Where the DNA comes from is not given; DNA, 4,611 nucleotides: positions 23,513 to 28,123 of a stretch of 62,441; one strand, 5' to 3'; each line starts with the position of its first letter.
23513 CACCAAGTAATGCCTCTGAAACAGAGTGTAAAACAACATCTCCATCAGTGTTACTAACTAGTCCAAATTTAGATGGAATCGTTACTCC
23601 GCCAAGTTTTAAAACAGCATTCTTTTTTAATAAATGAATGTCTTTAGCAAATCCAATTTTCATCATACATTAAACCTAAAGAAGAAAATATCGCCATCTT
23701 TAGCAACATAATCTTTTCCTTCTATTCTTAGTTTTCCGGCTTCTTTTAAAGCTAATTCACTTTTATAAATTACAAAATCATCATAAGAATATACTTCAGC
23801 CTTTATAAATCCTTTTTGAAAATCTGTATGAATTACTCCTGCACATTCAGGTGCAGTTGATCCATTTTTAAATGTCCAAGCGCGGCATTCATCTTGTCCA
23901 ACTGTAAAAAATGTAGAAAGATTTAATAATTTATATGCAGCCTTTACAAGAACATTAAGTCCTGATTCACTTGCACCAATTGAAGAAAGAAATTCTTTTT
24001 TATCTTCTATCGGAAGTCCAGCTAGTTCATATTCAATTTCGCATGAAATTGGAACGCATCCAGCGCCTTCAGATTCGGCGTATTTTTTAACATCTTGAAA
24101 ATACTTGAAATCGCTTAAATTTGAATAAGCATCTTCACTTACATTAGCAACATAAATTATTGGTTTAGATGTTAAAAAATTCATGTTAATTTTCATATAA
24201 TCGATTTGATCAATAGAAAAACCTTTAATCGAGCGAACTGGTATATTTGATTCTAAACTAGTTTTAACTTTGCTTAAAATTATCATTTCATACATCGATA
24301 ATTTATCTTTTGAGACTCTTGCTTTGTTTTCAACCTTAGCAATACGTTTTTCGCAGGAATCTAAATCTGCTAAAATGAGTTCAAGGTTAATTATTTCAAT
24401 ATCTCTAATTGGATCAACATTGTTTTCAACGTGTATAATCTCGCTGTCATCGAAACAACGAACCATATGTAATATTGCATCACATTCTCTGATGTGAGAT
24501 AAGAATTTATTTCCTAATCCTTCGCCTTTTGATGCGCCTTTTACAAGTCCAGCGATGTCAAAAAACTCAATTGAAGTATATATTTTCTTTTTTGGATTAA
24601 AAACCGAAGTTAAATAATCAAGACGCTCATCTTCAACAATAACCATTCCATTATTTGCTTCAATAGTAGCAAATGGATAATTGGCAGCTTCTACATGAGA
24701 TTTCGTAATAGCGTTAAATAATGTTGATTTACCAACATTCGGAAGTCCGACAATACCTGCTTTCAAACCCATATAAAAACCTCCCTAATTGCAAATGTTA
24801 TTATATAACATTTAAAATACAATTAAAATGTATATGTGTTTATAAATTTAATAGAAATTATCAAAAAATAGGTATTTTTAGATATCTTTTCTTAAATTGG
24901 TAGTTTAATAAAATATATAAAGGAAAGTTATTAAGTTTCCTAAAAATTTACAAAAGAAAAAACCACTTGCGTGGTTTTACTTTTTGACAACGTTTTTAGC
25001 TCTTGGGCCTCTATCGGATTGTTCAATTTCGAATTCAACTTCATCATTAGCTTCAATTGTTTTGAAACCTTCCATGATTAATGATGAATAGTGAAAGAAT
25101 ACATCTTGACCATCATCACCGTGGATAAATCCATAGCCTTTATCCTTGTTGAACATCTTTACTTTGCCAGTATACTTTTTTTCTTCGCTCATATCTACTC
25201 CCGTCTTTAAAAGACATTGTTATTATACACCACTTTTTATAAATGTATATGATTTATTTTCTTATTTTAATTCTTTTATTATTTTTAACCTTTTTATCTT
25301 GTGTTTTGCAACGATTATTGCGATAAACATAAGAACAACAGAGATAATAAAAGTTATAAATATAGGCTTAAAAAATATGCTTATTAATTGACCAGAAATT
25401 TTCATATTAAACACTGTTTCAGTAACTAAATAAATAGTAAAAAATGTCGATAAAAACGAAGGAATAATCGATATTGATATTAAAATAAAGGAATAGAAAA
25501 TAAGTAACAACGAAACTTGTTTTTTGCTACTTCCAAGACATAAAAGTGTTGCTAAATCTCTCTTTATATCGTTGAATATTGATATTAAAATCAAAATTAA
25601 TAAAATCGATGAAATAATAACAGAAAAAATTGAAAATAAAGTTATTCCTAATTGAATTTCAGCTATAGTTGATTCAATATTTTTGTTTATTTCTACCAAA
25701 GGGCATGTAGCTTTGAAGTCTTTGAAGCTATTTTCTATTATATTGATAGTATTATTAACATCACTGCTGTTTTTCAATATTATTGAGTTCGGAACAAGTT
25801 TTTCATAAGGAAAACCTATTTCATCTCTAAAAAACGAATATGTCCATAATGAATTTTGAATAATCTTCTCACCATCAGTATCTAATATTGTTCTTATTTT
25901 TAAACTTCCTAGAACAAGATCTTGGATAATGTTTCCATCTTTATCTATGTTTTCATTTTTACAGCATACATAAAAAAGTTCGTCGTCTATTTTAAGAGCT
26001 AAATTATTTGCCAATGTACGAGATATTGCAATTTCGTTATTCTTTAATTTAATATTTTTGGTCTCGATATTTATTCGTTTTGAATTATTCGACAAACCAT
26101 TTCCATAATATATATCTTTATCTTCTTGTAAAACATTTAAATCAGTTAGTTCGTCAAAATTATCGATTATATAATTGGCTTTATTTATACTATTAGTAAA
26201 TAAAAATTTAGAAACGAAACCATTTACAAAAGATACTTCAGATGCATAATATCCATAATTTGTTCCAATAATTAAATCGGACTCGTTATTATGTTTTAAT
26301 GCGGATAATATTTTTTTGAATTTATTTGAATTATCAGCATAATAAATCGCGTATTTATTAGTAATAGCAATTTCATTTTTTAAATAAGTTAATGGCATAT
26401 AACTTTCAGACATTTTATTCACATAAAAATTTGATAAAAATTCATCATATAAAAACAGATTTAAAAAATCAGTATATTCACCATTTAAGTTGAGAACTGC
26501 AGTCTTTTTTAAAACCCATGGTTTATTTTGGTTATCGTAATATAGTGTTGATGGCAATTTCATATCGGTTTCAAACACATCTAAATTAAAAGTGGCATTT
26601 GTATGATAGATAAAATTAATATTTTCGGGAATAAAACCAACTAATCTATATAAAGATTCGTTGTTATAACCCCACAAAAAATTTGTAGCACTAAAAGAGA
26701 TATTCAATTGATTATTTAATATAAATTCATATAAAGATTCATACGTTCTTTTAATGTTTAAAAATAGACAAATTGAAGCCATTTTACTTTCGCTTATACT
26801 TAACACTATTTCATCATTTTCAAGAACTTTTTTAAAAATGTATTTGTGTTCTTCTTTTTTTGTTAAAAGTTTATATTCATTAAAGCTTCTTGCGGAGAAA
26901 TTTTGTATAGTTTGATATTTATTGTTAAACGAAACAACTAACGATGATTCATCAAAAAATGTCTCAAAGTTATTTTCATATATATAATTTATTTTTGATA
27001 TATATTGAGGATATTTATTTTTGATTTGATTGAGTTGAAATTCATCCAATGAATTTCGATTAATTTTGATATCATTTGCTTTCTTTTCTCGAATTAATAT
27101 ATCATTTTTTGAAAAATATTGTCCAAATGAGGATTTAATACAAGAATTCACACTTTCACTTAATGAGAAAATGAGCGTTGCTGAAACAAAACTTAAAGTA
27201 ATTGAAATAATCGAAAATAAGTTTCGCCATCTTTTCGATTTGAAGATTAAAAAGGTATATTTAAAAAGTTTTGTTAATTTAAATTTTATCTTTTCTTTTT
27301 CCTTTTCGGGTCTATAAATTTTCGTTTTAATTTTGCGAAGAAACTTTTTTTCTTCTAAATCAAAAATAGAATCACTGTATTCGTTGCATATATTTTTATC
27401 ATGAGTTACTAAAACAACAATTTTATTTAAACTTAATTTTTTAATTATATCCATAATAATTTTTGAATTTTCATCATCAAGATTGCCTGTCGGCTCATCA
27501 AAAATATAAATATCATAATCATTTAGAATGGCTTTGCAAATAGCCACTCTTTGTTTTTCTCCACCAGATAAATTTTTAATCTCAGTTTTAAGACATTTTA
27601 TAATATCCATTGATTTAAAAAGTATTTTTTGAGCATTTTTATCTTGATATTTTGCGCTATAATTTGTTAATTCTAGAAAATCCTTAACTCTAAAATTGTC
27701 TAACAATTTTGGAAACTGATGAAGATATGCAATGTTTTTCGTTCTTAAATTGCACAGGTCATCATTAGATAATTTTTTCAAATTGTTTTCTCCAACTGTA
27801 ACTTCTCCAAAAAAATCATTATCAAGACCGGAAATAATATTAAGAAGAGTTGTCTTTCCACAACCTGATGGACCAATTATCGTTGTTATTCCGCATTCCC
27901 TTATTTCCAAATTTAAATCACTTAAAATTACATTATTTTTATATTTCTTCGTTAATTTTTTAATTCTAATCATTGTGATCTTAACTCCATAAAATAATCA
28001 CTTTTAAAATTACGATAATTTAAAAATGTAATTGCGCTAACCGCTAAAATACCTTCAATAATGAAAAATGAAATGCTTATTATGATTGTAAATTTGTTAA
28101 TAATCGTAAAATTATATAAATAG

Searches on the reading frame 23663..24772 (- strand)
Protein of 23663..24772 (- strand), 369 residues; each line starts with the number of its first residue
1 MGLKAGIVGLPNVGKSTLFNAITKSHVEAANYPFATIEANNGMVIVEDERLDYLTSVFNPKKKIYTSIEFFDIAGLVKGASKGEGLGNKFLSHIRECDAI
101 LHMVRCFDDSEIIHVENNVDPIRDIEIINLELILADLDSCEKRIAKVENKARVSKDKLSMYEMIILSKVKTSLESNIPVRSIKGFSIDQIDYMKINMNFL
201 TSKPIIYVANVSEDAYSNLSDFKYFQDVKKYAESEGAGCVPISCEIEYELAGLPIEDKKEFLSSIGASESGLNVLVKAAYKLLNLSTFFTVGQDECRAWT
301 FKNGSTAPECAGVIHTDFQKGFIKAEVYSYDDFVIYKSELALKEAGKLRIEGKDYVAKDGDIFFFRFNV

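Call 99: search_protein_families(library=pfam, proteins=[window:23663-24772:-], max_evalue=0.0001)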
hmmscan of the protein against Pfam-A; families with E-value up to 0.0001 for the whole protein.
window:23663-24772:- (369 aa): 3 families
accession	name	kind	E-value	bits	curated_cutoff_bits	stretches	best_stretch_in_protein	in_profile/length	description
PF06071.19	YchF-GTPase_C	-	2.9e-38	130.3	27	1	285-368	1-84/84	Protein of unknown function (DUF933)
PF01926.29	MMR_HSR1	-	7.1e-23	81.3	21.9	1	5-117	2-94/113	50S ribosome-binding GTPase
PF02421.24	FeoB_N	-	1.8e-09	37.7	27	1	6-50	4-48/156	Ferrous iron transport protein B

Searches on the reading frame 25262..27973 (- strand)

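Call 99: search_protein_families(library=pfam, proteins=[window:25262-27973:-], max_evalue=0.0001)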
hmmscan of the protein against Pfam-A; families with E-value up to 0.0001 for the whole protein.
window:25262-27973:- (903 aa): 4 families
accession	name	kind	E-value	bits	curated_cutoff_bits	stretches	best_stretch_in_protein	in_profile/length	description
PF00005.33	ABC_tran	-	3.8e-28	99.2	25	1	17-162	1-136/137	ABC transporter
PF02687.27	FtsX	-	4.3e-07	30.5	25.5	1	779-893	2-115/120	FtsX-like permease C-terminal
PF13304.12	AAA_21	-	1.5e-06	28.9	27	0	29-113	1-93/304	AAA domain, putative AbiEii toxin, Type IV TA system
PF02463.25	SMC_N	-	1.9e-06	27.9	40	1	28-202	25-207/220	RecF/RecN/SMC N terminal domain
